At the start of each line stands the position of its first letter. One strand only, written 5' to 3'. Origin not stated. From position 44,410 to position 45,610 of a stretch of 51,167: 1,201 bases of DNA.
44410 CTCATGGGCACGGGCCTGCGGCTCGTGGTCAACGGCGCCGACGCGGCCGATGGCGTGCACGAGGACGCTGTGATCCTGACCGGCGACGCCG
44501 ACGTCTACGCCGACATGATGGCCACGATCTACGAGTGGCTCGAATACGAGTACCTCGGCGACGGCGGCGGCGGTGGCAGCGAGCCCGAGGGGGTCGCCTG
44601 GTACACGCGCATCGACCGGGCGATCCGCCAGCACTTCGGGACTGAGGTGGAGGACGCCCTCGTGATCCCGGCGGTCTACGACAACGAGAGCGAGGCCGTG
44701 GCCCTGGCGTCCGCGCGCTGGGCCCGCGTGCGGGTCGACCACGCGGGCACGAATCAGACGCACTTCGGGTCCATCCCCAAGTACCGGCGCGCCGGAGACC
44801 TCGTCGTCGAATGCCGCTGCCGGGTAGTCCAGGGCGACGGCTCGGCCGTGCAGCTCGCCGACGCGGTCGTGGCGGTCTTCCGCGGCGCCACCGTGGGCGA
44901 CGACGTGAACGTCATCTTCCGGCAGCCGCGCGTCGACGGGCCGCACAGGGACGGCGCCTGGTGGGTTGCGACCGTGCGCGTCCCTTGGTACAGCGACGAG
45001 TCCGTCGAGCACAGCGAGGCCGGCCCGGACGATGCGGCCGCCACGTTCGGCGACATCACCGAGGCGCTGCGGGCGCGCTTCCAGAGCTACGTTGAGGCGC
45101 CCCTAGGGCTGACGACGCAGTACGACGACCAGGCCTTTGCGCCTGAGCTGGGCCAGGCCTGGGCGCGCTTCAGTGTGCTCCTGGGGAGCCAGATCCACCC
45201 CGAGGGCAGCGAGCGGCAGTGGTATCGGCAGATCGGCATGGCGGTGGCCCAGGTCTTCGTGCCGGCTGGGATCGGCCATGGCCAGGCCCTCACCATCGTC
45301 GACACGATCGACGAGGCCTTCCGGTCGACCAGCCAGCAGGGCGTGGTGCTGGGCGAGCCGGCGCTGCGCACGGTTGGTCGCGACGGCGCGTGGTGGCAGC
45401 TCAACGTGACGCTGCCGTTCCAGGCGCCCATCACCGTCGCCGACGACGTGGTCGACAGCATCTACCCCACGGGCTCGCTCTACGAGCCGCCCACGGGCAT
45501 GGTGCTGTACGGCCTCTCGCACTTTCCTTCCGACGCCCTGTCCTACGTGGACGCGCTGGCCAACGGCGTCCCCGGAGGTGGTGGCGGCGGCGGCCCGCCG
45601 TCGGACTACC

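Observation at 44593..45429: Tandemly duplicated terminator-like domain: a trimer could build a pseudo-hexameric ring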

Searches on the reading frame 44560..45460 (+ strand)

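Call 4: search_protein_families(library=pfam, proteins=[window:44560-45460:+], max_evalue=1)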
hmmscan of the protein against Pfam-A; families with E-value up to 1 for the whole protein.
window:44560-45460:+ (300 aa): 1 family
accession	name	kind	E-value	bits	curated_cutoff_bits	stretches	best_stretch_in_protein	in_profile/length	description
PF13554.12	Phage_tail_terminator_5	-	1.7e-19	70.7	27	2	166-287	2-127/127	Phage tail terminator protein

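Call 10: search_protein_families(library=phrogs, proteins=[window:44560-45460:+], max_evalue=0.01)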
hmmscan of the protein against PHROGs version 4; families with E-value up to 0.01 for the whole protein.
window:44560-45460:+ (300 aa): 1 family
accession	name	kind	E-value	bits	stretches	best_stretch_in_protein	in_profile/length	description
phrog_179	-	connector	5.5e-43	147.3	2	159-289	14-148/162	tail terminator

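Call 12: find_homologous_proteins(query=window:44560-45460:+, max_evalue=0.001)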
Query window:44560-45460:+: 8000 candidates shared short words with the query, none scored E <= 0.001.

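Call 14: search_solved_structures(query=window:44560-45460:+, max_evalue=10, show_alignments=2)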
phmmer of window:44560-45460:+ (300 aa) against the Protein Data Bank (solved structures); distinct sequences matched with E-value up to 10: 1.
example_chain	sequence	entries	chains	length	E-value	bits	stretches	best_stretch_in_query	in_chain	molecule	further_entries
4n04_A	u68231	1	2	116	0.076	15.7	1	196-265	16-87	Glyoxalase/bleomycin resistance protein/dioxygenase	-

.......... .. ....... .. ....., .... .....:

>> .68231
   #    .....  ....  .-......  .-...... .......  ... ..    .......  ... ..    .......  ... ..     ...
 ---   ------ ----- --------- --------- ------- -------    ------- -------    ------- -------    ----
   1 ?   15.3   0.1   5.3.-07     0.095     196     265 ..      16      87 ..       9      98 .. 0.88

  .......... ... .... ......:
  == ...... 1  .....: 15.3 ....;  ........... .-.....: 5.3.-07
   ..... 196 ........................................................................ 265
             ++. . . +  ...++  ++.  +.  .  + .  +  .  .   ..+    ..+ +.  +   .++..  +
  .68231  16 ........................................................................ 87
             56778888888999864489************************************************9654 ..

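Call 22: search_protein_representatives(protein=window:44560-45460:+)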
Query: 300 residues. Proteins with E-value up to 0.001 (for the whole library): 1236; up to 1e-10: 318; up to 1e-30: 26. The best 150 are listed.
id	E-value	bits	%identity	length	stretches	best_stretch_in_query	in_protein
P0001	9.6e-197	668.9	100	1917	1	1-300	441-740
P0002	4.3e-44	167.6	40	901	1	11-289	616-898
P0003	2.2e-42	162.0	36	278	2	75-289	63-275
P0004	8.9e-40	153.4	34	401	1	12-289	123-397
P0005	5.7e-39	150.8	37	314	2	131-289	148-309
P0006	5.2e-38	147.6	41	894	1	6-288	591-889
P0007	7.7e-38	147.1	37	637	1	15-290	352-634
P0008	3.3e-37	145.0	35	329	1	9-290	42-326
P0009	1.4e-35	139.6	37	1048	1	14-292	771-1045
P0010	1.2e-34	136.6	33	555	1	10-288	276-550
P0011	2.1e-34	135.8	32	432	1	14-291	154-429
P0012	8.8e-34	133.7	38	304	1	62-289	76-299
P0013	1.7e-33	132.8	32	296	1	15-288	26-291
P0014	3.0e-33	132.0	30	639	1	15-289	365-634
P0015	3.3e-33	131.8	36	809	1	13-289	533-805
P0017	1.2e-32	130.0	30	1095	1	19-288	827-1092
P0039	1.7e-27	113.1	33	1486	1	29-290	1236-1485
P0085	2.0e-20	89.8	44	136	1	162-289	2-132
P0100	2.2e-18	83.1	27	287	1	20-288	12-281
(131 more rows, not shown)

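Call 26: search_solved_structures(query=A1, max_evalue=10, show_alignments=3)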
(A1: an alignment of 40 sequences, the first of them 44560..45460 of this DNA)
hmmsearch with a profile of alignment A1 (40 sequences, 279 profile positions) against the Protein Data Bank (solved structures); distinct sequences matched with E-value up to 10: 4.
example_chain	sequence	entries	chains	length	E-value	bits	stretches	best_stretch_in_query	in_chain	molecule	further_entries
2l25_A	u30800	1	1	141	1.3e-06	31.2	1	157-239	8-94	Uncharacterized protein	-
10lj_B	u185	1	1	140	0.0002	24.1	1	168-274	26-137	Terminator protein gp14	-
9jlf_D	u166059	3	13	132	0.0052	19.4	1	7-135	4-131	Terminator protein | Tail protein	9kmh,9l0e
8p61_A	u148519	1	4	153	1.5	11.4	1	188-233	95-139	Capsid protein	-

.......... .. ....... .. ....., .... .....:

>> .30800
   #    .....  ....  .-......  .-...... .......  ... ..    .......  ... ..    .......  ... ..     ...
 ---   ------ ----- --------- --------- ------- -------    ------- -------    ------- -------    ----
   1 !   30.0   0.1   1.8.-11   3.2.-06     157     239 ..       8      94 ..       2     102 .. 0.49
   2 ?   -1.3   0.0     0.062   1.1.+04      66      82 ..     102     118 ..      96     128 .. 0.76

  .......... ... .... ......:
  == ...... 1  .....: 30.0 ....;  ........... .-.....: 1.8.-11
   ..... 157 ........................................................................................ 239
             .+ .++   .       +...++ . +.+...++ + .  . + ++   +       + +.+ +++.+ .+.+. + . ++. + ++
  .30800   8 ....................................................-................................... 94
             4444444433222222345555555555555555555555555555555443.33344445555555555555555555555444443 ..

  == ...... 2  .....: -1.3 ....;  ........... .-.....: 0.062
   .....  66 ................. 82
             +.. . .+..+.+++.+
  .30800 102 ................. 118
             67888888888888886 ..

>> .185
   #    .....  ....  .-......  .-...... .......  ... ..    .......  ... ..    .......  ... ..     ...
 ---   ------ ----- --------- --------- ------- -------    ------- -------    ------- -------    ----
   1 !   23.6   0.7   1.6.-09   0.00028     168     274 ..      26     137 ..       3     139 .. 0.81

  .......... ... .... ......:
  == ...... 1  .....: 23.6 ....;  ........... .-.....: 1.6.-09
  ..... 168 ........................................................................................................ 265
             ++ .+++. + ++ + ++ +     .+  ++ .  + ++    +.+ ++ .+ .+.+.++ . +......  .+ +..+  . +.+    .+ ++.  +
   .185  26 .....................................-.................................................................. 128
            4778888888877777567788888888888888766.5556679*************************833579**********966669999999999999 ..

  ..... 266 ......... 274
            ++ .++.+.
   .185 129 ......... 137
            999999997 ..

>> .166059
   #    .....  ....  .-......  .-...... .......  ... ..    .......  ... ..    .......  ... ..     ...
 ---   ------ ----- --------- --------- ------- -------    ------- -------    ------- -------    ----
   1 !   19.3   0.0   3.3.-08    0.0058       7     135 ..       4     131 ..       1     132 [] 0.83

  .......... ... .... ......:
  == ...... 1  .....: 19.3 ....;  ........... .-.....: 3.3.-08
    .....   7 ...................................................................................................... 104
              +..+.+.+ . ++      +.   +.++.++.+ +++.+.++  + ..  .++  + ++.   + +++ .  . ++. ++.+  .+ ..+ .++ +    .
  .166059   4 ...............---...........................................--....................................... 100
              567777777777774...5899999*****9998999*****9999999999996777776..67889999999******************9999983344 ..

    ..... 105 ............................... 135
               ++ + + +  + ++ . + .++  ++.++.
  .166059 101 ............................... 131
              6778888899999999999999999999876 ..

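Call 28: find_related_loci(query=window:44560-45460:+, collection=genome_contigs, flank=10000)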
Query window:44560-45460:+ (300 aa) in genome_contigs; peptide patterns used: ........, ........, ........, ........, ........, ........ (x = any residue, [..] = any of these).
57 stretches matched a pattern, but none encodes a relative of the query by tblastn (E <= 1e-3).

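Call 31: find_encoding_contigs(protein=P0003, flank=10000, max_places=3)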
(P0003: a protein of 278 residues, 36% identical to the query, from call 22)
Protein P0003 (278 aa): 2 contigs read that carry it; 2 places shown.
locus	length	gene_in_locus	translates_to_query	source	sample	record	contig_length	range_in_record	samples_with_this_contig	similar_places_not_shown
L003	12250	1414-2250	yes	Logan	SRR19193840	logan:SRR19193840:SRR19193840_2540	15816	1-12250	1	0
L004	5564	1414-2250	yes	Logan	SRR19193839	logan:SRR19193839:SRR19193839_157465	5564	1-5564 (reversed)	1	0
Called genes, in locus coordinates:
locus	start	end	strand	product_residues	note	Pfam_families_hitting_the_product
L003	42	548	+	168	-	PF20557:DnaT_2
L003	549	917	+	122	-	-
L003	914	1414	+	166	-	-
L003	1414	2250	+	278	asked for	PF13554:Phage_tail_terminator_5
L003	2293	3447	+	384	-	PF18906:Phage_tube_2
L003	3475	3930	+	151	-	PF27119:Phage_YdaY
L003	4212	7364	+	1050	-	PF10145:PhageMin_Tail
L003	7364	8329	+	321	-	PF09343:DUF2460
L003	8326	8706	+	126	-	-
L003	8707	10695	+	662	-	PF09931:Phage_phiJL001_Gp84_N, PF09356:Phage_BR0599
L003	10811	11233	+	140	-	-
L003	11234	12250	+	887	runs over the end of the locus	PF13550:Phage-tail_3, PF23666:Rcc01698_C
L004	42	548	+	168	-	PF20557:DnaT_2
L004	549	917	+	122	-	-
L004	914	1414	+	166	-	-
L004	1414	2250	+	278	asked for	PF13554:Phage_tail_terminator_5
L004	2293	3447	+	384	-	PF18906:Phage_tube_2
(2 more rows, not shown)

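Call 37: predict_structure(alignment_id=A1)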
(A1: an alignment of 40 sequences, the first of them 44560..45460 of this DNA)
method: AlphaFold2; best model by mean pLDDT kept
length: 300 residues; sequences in the alignment: 40
mean_pLDDT: 92.6   pTM: 0.90
mean pLDDT of the five models: 92.6, 91.9, 91.8, 91.6, 90.8
residues with pLDDT >= 90: 256; 70-90: 21; 50-70: 18; < 50: 5
segments of 3 or more residues with pLDDT < 50: 1-5
pLDDT, mean of each block of 10 residues (from residue 1): 48 88 98 97 95 98 96 96 98 97 98 96 98 98 96 71 94 97 96 95 97 88 95 97 97 92 95 97 97 69
secondary structure, 60 per line:
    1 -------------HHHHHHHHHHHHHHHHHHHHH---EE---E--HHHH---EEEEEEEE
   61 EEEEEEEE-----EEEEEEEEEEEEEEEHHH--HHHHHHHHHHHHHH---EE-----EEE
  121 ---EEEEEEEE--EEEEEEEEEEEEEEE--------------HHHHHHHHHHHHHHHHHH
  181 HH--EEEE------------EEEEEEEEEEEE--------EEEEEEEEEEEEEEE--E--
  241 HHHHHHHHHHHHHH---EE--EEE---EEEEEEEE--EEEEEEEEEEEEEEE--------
elements in order: H14-34 H46-49 E53-68 E74-88 H94-107 E118-120 E124-131 E134-148 H163-182 E185-188 E201-212 E221-235 H241-254 E262-264 E268-275 E278-292

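Call 40: fold_search(model_id=the predicted structure, library=pdb)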
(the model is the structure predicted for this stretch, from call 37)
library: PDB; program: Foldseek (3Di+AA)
matches with E <= 10: 1191; with E <= 0.001: 7
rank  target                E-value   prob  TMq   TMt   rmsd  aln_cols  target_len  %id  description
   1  9gb5_H                1.7e-07  1.00  0.29  0.31  15.9       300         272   11  Contracted phiCD508 neck (released 2025-03-26)
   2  9jlf_D                2.5e-05  1.00  0.39  0.84   2.2       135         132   17  Cryo-EM Structure of Bacteriophage FCWL1 head-to-tail interface (released 2025-01-22)
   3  9l0e_N                6.8e-05  1.00  0.39  0.85   2.1       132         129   17  Cryo-EM structure of bacteriophage T1 stopper-tail terminator (released 2025-03-12)
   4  2gjv_A                1.0e-04  1.00  0.37  0.75   3.1       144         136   11  Crystal Structure of a Protein of Unknown Function from Salmonella typhimurium (released 2006-04-11)
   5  9j1j_A                3.8e-04  1.00  0.24  0.46   6.7       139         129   14  Cap region of monocin (released 2025-01-08)
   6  2l25_MODEL_1_A        5.3e-04  1.00  0.34  0.65   3.8       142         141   20  Np_888769.1 (released 2010-08-25)
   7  8v3t_L                5.3e-04  1.00  0.36  0.66   6.7       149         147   10  CryoEM Structure of Diffocin - precontracted - Collar (released 2024-08-28)
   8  6u5f_A                1.1e-03  1.00  0.34  0.55   8.2       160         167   15  CryoEM Structure of Pyocin R2 - precontracted - collar (released 2020-04-15)
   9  4acv_A                1.2e-03  1.00  0.26  0.53   5.8       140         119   11  Listeria monocytogenes Antigen B (released 2013-01-09)
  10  8hdr_G                1.2e-03  1.00  0.27  0.48   9.5       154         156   10  Cyanophage Pam3 neck (released 2023-02-01)
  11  9khy_1                1.2e-03  1.00  0.36  0.58   4.5       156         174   13  Terminator and trunk structure of Escherichia phage Mu (released 2025-02-12)
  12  4acv_B                1.4e-03  1.00  0.27  0.53   5.6       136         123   12  Listeria monocytogenes Antigen B (released 2013-01-09)
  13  8iyd_K                2.7e-03  1.00  0.29  0.56   4.9       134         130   15  Tail cap of phage lambda tail (released 2023-10-18)
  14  6u5j_A                3.0e-03  1.00  0.34  0.57   7.3       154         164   13  CryoEM Structure of Pyocin R2 - postcontracted - collar (released 2020-04-15)
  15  9lbn_K                3.9e-03  1.00  0.26  0.53   5.2       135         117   12  The composite cryo-EM structure of the head-to-tail connector and head-proximal tail components of bacteriophage phiXa (released 2025-05-07)
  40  9oab_Fa               4.2e-02  0.95  0.25  0.43   5.7       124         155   11  C3 reconstruction of the thermophilic bacteriophage P74-26 Neck (released 2026-01-28)
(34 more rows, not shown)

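Call 51: fold_search(model_id=the predicted structure, library=viral)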
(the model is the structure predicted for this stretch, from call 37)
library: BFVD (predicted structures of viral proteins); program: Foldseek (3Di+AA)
matches with E <= 10: 1333; with E <= 0.001: 106
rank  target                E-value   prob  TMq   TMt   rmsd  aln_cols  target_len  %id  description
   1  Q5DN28                1.3e-10  1.00  0.43  0.92   1.6       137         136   26  Gp77 [Alphaproteobacteria phage PhiJL001]
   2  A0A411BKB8            1.5e-08  1.00  0.41  0.85   2.0       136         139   18  (no name in the UniProt tables at hand)
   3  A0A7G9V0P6            1.5e-08  1.00  0.42  0.91   1.6       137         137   23  (no name in the UniProt tables at hand)
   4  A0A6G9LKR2            9.6e-08  1.00  0.39  0.84   2.6       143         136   17  (no name in the UniProt tables at hand)
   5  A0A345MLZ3            2.8e-07  1.00  0.35  0.75   4.2       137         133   21  (no name in the UniProt tables at hand)
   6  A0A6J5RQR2            3.3e-07  1.00  0.39  0.81   2.7       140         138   18  Uncharacterized protein [uncultured Caudovirales phage]
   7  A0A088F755            3.5e-07  1.00  0.40  0.79   3.2       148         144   21  (no name in the UniProt tables at hand)
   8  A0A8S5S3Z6            3.9e-07  1.00  0.40  0.84   2.0       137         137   18  Tail completion protein [Siphoviridae sp. ctJ7x27]
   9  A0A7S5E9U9            4.1e-07  1.00  0.40  0.80   2.9       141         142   19  Uncharacterized protein [Pseudomonas phage Iggy]
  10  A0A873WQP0            4.6e-07  1.00  0.39  0.81   2.3       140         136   11  (no name in the UniProt tables at hand)
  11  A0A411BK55            6.0e-07  1.00  0.39  0.76   3.2       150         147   25  (no name in the UniProt tables at hand)
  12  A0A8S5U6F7            7.9e-07  1.00  0.41  0.84   2.3       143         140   17  Uncharacterized protein [Siphoviridae sp. ctwHj1]
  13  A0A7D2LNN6            8.4e-07  1.00  0.41  0.86   2.3       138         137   21  Tail terminator protein [Stenotrophomonas phage vB_SmaS_BUCT548]
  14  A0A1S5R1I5            1.2e-06  1.00  0.40  0.76   2.6       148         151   15  Uncharacterized protein [Pseudomonas phage phiPMW]
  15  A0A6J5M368            1.3e-06  1.00  0.38  0.78   2.8       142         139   15  Tail completion protein [uncultured Caudovirales phage]
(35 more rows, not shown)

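Call 53: find_homologous_proteins(query=A1, max_evalue=1e-10)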
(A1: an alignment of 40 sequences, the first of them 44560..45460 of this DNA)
Query A1 (40 sequences) (300 aa, profile of the alignment): 8 proteins with E <= 1e-10 among 8000 candidates.
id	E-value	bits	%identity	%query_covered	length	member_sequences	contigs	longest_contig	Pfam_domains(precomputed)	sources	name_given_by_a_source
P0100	1.2e-86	309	27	91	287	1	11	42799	PF13554.13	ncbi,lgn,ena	-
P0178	5.0e-80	287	29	90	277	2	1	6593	PF13554.13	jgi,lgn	-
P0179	1.6e-79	285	30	90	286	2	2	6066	PF13554.13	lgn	-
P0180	3.1e-79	284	29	91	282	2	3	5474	PF13554.13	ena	-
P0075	4.4e-79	284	28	91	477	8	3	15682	PF13554.13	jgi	-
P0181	7.0e-79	283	28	91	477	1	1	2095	PF13554.13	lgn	-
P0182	5.2e-45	172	26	63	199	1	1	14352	-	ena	-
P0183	1.3e-15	76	38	24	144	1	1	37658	PF13554.13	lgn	-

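Call 66: search_protein_families(library=ncbifam, proteins=[window:44560-45460:+], max_evalue=1)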
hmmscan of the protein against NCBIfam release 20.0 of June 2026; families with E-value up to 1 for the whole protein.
window:44560-45460:+ (300 aa): 0 families

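Call 70: find_encoding_contigs(protein=P0100, flank=6000, max_places=1)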
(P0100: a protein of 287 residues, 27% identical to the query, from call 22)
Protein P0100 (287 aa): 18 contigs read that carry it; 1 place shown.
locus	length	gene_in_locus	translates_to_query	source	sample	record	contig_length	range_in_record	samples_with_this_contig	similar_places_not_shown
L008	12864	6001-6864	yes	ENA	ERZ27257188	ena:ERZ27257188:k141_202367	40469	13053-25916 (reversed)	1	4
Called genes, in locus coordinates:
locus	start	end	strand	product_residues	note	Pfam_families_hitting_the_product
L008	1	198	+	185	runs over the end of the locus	PF02954:HTH_8, PF13384:HTH_23 (faint)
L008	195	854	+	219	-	-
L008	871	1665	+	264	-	-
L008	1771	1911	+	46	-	-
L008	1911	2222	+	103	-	-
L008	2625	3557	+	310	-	PF20911:GP7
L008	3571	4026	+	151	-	-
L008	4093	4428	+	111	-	-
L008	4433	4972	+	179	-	PF20557:DnaT_2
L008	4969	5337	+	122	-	-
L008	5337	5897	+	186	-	-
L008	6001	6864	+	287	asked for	PF13554:Phage_tail_terminator_5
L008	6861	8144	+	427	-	PF18906:Phage_tube_2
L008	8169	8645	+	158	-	PF27119:Phage_YdaY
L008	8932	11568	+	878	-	PF10145:PhageMin_Tail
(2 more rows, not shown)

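Call 71: find_encoding_contigs(protein=P0039, flank=6000, max_places=1)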
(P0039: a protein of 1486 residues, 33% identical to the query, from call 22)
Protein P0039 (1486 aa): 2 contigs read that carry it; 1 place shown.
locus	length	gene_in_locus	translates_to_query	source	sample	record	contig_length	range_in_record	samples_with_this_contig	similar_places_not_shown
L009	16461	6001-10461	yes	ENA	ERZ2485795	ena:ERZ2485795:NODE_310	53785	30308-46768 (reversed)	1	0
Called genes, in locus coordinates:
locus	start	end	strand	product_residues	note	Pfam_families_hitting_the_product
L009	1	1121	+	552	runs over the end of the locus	PF04233:Phage_Mu_F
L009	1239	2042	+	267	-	-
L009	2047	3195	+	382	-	-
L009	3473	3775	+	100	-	-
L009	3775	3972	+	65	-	-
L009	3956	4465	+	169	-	PF20557:DnaT_2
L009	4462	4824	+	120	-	-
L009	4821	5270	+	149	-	-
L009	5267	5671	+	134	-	-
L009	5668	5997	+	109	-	-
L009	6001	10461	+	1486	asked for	PF13554:Phage_tail_terminator_5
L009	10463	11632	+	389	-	PF18906:Phage_tube_2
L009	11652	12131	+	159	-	PF27119:Phage_YdaY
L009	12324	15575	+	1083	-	PF10145:PhageMin_Tail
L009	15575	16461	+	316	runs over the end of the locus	PF09343:DUF2460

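Call 72: find_encoding_contigs(protein=P0017, flank=6000, max_places=1)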
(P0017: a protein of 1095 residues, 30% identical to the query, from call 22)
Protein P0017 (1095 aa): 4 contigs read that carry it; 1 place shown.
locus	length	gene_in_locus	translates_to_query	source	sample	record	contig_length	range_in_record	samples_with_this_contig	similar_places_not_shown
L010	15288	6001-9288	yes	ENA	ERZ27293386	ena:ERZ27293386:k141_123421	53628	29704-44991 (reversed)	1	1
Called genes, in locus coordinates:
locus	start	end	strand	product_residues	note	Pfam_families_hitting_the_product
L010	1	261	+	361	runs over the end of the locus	PF04233:Phage_Mu_F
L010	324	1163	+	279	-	-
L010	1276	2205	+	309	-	PF20911:GP7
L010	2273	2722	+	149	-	-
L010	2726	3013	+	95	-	-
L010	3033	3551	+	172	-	PF20557:DnaT_2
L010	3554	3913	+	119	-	-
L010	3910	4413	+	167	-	-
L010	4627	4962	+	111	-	-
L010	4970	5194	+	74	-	-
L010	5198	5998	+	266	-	-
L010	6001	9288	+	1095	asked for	PF13554:Phage_tail_terminator_5 (faint)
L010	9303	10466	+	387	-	PF18906:Phage_tube_2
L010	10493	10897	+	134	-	PF27119:Phage_YdaY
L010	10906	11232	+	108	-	PF23812:Phage_TAC_18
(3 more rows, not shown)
